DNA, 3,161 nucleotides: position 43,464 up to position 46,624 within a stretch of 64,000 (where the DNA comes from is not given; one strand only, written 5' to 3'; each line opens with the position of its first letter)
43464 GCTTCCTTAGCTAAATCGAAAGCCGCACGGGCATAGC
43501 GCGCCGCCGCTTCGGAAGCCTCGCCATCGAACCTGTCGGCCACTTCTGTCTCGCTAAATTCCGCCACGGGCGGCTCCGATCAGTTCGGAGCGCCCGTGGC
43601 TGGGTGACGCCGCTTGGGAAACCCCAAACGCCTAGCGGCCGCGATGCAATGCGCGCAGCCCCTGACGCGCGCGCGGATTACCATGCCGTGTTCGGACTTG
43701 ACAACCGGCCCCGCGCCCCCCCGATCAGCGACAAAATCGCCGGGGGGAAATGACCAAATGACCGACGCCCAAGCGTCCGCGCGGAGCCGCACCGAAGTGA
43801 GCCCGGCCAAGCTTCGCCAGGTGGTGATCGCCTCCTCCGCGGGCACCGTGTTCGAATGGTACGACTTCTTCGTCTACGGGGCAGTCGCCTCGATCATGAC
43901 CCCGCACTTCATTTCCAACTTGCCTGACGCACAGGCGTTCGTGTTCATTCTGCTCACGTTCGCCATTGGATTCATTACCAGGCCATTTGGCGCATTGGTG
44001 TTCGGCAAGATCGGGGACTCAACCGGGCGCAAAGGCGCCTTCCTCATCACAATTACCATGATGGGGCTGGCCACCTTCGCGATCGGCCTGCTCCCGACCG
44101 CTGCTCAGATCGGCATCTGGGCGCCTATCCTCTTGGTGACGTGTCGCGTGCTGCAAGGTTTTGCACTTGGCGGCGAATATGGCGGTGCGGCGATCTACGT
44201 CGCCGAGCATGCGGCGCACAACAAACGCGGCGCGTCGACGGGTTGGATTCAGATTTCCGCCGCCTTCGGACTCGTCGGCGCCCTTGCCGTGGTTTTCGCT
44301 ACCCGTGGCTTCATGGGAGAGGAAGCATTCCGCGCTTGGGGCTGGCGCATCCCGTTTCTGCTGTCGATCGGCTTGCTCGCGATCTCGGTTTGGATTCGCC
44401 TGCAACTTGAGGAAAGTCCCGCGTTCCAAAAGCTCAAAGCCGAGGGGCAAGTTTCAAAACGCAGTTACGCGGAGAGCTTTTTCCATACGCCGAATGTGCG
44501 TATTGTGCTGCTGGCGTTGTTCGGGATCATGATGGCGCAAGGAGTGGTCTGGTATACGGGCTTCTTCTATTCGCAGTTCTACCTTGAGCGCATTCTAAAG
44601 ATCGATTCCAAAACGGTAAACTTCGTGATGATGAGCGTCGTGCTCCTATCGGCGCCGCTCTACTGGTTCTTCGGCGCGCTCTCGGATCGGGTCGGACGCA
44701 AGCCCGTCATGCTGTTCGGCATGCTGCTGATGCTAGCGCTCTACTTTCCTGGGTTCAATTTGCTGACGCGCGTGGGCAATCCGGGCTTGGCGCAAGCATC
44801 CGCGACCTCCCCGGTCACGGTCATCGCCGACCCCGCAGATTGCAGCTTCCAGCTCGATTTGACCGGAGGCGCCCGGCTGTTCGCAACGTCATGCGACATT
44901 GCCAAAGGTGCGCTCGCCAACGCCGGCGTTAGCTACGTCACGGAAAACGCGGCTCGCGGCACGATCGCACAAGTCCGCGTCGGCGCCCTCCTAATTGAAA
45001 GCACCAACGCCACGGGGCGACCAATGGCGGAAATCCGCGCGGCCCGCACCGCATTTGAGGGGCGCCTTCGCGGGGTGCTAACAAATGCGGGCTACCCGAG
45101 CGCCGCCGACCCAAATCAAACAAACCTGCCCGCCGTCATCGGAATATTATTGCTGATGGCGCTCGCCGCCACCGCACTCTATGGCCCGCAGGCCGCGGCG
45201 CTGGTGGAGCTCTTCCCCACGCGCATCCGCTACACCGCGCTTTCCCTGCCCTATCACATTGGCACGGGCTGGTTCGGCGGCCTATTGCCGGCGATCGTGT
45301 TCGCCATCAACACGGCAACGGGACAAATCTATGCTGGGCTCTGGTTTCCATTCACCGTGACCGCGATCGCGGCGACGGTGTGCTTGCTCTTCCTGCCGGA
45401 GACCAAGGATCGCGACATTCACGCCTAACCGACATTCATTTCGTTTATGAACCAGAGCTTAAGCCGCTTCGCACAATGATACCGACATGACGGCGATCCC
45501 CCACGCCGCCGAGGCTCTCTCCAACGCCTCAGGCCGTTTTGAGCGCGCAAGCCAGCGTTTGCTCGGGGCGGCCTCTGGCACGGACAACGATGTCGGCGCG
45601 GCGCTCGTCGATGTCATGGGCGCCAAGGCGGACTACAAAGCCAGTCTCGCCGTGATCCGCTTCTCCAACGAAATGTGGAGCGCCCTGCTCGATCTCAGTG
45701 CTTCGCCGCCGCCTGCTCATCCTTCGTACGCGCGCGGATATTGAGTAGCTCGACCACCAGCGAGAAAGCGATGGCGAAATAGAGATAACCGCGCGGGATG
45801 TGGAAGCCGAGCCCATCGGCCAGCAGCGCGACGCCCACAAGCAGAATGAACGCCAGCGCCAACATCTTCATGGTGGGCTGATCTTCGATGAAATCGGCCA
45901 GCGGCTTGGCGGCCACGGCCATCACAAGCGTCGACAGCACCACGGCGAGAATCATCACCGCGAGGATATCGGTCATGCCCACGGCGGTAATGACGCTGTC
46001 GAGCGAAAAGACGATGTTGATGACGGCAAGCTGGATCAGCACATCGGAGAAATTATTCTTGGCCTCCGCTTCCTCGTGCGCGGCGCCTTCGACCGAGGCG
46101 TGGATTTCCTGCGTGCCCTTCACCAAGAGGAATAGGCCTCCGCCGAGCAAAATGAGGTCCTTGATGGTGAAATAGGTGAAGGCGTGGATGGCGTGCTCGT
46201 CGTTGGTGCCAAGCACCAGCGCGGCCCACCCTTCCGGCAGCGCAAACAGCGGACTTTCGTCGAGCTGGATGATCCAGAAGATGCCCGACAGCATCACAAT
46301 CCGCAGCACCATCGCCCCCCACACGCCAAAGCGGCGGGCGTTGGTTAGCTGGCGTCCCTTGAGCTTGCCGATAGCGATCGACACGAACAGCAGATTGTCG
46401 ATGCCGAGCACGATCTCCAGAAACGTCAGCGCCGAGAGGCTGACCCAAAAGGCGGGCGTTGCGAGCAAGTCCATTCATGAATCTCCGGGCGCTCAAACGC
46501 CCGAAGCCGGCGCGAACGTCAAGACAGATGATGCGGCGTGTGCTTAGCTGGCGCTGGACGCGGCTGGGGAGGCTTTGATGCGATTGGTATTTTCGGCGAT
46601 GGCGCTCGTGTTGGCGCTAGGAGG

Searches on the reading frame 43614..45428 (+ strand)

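Call 67: search_protein_families(library=pfam, proteins=[window:43614-45428:+], max_evalue=0.0001)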
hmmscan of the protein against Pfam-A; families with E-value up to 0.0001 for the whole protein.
window:43614-45428:+ (604 aa): 2 families
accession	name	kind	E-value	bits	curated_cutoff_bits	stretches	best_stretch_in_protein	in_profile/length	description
PF00083.30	Sugar_tr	-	5.5e-36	124.8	22.3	1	71-286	3-212/452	Sugar (and other) transporter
PF07690.21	MFS_1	-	3.5e-25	89.1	33.4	2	82-378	9-283/347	Major Facilitator Superfamily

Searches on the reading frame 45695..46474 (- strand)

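Call 81: search_protein_families(library=pfam, proteins=[window:45695-46474:-], max_evalue=0.0001)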
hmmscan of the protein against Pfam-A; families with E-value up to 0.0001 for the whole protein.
window:45695-46474:- (259 aa): 1 family
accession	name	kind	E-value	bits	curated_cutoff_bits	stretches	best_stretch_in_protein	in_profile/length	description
PF03741.22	TerC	-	1.8e-41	142.3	27.8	1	15-220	2-177/178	Integral membrane protein TerC family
